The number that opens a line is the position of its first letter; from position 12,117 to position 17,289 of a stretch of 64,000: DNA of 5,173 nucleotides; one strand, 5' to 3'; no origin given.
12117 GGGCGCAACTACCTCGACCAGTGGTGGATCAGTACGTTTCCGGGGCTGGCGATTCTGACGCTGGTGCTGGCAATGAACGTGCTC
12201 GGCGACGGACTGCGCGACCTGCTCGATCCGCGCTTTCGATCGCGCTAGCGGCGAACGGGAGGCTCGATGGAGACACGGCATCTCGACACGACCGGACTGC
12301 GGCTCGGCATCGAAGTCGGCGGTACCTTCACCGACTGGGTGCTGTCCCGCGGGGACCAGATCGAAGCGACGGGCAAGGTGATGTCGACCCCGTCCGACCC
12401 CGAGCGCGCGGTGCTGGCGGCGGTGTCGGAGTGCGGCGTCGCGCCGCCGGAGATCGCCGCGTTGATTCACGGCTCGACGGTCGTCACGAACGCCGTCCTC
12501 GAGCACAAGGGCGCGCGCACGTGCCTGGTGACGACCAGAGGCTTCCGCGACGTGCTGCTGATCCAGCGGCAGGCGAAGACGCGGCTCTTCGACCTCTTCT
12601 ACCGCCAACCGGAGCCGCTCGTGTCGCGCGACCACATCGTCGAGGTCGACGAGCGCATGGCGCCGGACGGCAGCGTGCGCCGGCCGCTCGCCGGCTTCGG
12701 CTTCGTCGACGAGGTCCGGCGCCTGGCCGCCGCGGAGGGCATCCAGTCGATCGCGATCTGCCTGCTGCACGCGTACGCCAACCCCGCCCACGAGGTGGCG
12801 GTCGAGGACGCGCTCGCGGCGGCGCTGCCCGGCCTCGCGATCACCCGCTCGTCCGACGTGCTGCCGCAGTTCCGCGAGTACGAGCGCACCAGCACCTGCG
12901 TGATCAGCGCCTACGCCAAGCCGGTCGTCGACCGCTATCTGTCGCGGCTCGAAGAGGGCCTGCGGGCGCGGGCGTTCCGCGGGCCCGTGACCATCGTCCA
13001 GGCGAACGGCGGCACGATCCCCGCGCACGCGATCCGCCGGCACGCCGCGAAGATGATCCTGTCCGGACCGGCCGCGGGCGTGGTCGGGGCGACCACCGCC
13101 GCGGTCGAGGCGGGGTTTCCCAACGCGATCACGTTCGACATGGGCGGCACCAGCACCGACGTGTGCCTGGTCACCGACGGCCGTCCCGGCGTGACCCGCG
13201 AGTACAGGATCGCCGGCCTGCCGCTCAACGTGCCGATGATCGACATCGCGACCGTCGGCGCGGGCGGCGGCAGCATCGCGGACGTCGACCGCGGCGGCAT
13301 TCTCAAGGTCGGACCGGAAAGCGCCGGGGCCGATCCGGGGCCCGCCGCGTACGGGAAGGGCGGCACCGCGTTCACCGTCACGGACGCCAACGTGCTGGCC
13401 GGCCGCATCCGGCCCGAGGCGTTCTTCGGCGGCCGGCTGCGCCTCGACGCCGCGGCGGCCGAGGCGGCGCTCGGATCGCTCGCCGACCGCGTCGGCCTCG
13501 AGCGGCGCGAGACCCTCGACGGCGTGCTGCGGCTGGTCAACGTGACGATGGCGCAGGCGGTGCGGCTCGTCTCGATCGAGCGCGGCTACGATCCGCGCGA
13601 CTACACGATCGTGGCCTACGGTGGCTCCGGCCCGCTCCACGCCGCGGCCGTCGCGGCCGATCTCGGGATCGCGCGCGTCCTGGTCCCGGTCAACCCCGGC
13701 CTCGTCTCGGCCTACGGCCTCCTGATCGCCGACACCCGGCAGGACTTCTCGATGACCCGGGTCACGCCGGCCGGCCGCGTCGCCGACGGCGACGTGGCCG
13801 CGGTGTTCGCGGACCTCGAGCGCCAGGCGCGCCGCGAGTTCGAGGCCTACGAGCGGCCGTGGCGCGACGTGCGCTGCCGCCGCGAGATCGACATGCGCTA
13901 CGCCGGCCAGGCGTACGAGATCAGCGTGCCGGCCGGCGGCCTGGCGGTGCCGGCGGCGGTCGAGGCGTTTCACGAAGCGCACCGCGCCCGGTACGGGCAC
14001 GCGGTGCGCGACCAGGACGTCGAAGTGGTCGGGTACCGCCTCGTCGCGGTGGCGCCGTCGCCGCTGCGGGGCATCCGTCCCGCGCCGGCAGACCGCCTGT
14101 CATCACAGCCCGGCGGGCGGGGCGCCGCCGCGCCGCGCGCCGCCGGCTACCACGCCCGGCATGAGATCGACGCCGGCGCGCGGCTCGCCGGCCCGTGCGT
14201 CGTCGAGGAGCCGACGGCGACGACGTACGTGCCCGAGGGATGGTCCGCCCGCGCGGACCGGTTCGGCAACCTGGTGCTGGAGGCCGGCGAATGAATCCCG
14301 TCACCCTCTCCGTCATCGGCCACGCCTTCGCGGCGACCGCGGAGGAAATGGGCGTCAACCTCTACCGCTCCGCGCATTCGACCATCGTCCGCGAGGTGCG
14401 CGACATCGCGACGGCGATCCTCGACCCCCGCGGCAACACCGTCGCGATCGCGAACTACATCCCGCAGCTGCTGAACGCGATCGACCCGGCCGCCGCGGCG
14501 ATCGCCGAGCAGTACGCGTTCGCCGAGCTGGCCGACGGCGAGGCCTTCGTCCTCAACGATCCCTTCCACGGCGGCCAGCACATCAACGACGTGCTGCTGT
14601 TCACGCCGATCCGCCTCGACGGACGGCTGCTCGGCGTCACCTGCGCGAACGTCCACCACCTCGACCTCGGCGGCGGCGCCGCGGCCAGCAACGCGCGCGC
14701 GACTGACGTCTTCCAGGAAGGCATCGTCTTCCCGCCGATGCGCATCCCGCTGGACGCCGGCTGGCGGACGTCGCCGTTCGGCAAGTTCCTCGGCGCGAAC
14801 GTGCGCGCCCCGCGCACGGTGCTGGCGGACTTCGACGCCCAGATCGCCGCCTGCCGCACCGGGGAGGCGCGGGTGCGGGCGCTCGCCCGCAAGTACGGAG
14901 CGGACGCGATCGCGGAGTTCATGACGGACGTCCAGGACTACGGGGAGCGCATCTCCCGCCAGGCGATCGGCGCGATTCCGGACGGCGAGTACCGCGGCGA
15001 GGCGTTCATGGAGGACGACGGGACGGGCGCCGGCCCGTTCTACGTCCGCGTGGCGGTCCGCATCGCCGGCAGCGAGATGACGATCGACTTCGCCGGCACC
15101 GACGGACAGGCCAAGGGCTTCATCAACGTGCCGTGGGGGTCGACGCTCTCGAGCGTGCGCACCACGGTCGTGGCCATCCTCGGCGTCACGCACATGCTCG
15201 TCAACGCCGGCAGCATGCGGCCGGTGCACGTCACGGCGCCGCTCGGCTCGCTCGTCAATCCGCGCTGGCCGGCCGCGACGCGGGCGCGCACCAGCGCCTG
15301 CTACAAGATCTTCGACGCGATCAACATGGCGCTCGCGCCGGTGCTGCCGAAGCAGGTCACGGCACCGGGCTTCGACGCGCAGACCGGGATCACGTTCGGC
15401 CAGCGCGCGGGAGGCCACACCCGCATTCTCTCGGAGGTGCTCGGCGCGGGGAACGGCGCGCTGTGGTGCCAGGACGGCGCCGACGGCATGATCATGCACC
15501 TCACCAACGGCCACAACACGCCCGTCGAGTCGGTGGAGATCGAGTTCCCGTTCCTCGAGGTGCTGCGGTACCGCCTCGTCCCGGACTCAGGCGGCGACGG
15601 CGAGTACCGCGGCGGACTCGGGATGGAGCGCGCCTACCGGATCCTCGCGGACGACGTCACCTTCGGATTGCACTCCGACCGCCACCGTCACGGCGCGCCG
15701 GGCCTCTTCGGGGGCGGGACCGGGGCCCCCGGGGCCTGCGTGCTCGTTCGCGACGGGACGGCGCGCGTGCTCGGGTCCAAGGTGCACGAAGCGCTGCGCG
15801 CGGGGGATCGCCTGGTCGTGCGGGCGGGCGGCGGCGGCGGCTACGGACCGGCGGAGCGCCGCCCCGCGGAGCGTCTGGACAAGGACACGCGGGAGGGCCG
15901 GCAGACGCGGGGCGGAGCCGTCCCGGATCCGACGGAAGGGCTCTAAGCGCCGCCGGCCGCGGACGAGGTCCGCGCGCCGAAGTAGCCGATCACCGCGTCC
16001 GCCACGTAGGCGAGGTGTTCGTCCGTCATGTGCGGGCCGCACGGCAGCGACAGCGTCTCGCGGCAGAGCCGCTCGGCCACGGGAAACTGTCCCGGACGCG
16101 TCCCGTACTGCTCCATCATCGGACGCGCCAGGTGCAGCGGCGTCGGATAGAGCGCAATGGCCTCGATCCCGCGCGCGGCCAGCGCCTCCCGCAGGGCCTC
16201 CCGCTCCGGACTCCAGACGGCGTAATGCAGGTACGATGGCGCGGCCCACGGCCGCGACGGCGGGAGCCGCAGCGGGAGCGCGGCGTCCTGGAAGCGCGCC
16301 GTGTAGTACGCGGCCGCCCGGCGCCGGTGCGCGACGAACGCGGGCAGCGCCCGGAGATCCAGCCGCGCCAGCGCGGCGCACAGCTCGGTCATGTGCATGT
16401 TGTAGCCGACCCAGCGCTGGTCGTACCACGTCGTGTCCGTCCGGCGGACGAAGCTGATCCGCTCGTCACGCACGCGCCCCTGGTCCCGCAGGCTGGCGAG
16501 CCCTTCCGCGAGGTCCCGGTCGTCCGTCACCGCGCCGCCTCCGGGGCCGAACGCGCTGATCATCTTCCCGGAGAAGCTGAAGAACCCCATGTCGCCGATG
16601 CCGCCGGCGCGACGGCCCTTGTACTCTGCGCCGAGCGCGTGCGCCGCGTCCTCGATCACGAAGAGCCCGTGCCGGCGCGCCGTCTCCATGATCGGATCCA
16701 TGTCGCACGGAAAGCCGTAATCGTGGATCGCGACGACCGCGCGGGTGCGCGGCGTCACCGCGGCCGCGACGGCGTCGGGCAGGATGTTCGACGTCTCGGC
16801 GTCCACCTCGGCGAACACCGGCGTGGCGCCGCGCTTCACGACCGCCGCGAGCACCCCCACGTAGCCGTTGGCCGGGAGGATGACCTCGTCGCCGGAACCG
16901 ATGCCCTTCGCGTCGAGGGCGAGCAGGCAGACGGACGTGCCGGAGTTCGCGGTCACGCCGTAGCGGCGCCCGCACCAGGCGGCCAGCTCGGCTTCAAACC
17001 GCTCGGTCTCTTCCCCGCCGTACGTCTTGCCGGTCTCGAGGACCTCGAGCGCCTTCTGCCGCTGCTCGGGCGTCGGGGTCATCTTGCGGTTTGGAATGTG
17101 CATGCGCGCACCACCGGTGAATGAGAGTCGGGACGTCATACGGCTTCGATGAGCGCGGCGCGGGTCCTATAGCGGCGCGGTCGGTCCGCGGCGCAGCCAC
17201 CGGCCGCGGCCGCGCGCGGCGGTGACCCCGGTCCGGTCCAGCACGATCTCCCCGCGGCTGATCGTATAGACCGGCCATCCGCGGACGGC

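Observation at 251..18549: Accessory island with five DegT-family aminotransferases, an AtzE/AtzG-like amidase pair, an LmbE deacetylase, HyuAB, a cyclic amidohydrolase and an ATPase-less ABC importer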

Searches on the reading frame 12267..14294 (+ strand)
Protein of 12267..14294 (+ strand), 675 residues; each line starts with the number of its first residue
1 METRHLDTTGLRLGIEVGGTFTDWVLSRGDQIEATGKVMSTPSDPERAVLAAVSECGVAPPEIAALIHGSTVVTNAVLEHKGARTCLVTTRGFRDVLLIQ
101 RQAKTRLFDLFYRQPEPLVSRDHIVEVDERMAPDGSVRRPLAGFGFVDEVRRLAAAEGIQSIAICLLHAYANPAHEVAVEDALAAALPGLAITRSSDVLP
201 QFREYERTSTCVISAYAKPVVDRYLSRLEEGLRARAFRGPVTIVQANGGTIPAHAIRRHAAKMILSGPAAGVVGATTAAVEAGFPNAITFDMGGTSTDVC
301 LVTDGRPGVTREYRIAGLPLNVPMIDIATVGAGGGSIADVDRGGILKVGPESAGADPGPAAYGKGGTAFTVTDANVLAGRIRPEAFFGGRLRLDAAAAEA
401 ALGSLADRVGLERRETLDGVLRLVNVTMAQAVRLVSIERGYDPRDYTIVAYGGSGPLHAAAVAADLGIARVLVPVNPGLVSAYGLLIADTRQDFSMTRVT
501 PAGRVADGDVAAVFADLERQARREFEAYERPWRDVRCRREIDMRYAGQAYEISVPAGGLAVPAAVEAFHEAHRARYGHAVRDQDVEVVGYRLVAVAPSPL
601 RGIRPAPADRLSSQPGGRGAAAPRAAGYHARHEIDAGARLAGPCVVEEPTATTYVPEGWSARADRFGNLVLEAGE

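Call 6: search_protein_families(library=pfam, proteins=[window:12267-14294:+])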
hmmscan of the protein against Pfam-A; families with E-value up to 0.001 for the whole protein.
window:12267-14294:+ (675 aa): 3 families
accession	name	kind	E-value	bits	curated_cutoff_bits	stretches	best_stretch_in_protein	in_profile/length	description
PF01968.24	Hydantoinase_A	-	2.8e-94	316.1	22.9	1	207-493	1-290/291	Hydantoinase/oxoprolinase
PF05378.19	Hydant_A_N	-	2.2e-47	161.5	25.2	1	12-184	1-173/176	Hydantoinase/oxoprolinase N-terminal region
PF19278.4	Hydant_A_C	-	2.8e-08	33.8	21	1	510-666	14-185/193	Hydantoinase/oxoprolinase C-terminal domain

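Call 58: search_protein_families(library=ncbifam, proteins=[window:12267-14294:+], max_evalue=1e-10)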
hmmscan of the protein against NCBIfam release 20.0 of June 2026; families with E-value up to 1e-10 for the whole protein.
window:12267-14294:+ (675 aa): 3 families
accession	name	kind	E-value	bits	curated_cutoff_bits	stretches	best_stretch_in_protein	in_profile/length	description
NF050156.1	CapLactmsAlpCapA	equivalog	1e-145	486.7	1000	1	12-672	2-686/689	caprolactamase subunit alpha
NF042975.2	AcphenoCarb_ApcC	equivalog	3.2e-78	263.7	1500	1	14-550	12-572/733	acetophenone carboxylase subunit gamma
NF042960.1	AcphenoCarb_ApcA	equivalog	7.1e-50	169.9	1250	1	13-671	4-655/658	acetophenone carboxylase subunit alpha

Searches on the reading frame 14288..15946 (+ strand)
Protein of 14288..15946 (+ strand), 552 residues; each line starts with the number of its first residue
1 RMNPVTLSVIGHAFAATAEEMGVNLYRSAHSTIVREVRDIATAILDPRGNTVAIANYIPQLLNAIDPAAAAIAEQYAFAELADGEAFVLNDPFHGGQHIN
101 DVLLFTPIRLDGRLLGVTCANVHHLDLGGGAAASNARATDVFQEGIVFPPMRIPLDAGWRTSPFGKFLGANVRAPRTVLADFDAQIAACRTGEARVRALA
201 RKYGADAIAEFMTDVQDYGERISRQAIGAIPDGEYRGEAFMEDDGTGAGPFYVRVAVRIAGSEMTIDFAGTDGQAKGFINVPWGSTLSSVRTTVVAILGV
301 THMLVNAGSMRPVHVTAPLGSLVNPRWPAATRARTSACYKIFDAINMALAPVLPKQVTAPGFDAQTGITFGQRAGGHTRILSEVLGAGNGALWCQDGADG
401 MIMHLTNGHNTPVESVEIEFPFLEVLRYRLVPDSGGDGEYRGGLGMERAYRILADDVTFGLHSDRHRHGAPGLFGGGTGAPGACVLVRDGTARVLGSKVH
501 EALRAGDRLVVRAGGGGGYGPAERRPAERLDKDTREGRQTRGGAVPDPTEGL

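Call 6: search_protein_families(library=pfam, proteins=[window:14288-15946:+])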
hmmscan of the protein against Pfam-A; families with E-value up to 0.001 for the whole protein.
window:14288-15946:+ (552 aa): 1 family
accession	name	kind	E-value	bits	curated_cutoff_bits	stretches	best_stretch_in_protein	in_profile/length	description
PF02538.19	Hydantoinase_B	-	2.2e-145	485.5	26.8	1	3-521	1-518/519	Hydantoinase B/oxoprolinase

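Call 24: search_solved_structures(query=window:14288-15946:+, max_evalue=0.00001)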
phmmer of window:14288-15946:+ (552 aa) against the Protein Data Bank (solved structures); distinct sequences matched with E-value up to 0.00001: 5.
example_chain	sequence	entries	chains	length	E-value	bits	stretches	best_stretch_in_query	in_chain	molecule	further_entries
7hk5_A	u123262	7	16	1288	1.4e-71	245.1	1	3-541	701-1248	N-methylhydantoinase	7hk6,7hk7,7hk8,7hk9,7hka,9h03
6yra_B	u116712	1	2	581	9.9e-52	179.6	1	2-543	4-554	Hydantoinase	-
5l9w_A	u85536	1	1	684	1.3e-24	90.1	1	70-450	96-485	Acetophenone carboxylase delta subunit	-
5svb_A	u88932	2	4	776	1.1e-06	30.9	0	80-242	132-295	Acetone carboxylase alpha subunit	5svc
5m45_A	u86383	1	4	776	1.1e-06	30.9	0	80-242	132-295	Acetone carboxylase alpha subunit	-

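Call 58: search_protein_families(library=ncbifam, proteins=[window:14288-15946:+], max_evalue=1e-10)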
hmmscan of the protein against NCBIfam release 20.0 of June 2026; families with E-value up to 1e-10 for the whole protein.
window:14288-15946:+ (552 aa): 2 families
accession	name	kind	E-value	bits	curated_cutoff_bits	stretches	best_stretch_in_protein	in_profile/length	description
NF050157.1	CapLactmsBetCapB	equivalog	1.3e-66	225.1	1000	1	3-544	2-551/577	caprolactamase subunit beta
NF042976.1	AcphenoCarb_ApcD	equivalog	1.4e-23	83.1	1500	1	73-449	99-486/685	acetophenone carboxylase subunit delta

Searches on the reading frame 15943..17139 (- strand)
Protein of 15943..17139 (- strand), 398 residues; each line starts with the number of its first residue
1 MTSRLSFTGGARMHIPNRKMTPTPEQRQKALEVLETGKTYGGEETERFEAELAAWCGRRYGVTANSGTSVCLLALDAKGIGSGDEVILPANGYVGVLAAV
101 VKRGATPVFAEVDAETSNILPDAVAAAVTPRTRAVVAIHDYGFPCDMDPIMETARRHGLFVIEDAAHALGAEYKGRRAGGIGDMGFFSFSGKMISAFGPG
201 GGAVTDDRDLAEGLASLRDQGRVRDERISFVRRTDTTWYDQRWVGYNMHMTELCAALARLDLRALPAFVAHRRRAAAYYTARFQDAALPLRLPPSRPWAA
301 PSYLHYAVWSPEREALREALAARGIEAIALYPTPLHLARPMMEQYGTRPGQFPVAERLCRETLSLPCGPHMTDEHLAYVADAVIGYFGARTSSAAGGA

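Call 5: search_protein_families(library=pfam, proteins=[window:15943-17139:-])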
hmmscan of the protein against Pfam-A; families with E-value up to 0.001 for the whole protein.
window:15943-17139:- (398 aa): 1 family
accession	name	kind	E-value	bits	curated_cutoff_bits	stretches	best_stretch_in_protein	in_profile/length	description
PF01041.23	DegT_DnrJ_EryC1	-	2.5e-97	326.8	19.8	1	25-383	6-359/360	DegT/DnrJ/EryC1/StrS aminotransferase family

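Call 7: search_protein_families(library=ncbifam, proteins=[window:15943-17139:-], max_evalue=0.00001)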
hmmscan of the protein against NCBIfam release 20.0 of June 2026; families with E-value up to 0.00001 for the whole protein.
window:15943-17139:- (398 aa): 8 families
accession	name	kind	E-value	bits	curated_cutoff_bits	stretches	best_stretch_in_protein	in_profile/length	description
TIGR03588.1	PseC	equivalog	3.9e-63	213.6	423.5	1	31-384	18-377/380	UDP-4-amino-4,6-dideoxy-N-acetyl-beta-L-altrosamine transaminase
NF008687.0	PRK11706.1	equivalog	7.6e-52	176.3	375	1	31-386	18-373/375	dTDP-4-amino-4,6-dideoxygalactose transaminase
NF011936.0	PRK15407.1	equivalog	2e-50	171.8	423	1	41-385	63-434/440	lipopolysaccharide biosynthesis protein RfbH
TIGR04181.1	NHT_00031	hypoth_equivalog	4e-49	167.4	420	1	42-368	29-359/359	LegC family aminotransferase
NF008658.2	PRK11658.1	equivalog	7.3e-48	163.1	631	1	31-383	21-373/379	UDP-4-amino-4-deoxy-L-arabinose aminotransferase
TIGR04427.1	PLP_DesI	equivalog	2.6e-44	151.9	650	1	39-382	48-378/390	dTDP-4-dehydro-6-deoxyglucose aminotransferase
TIGR02379.1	ECA_wecE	subfamily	3.5e-40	137.9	434.85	1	47-378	31-366/376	dTDP-4-amino-4,6-dideoxy-D-glucose transaminase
NF004621.0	PRK05957.1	equivalog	6.6e-06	25.1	498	1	80-139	110-168/389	pyridoxal phosphate-dependent aminotransferase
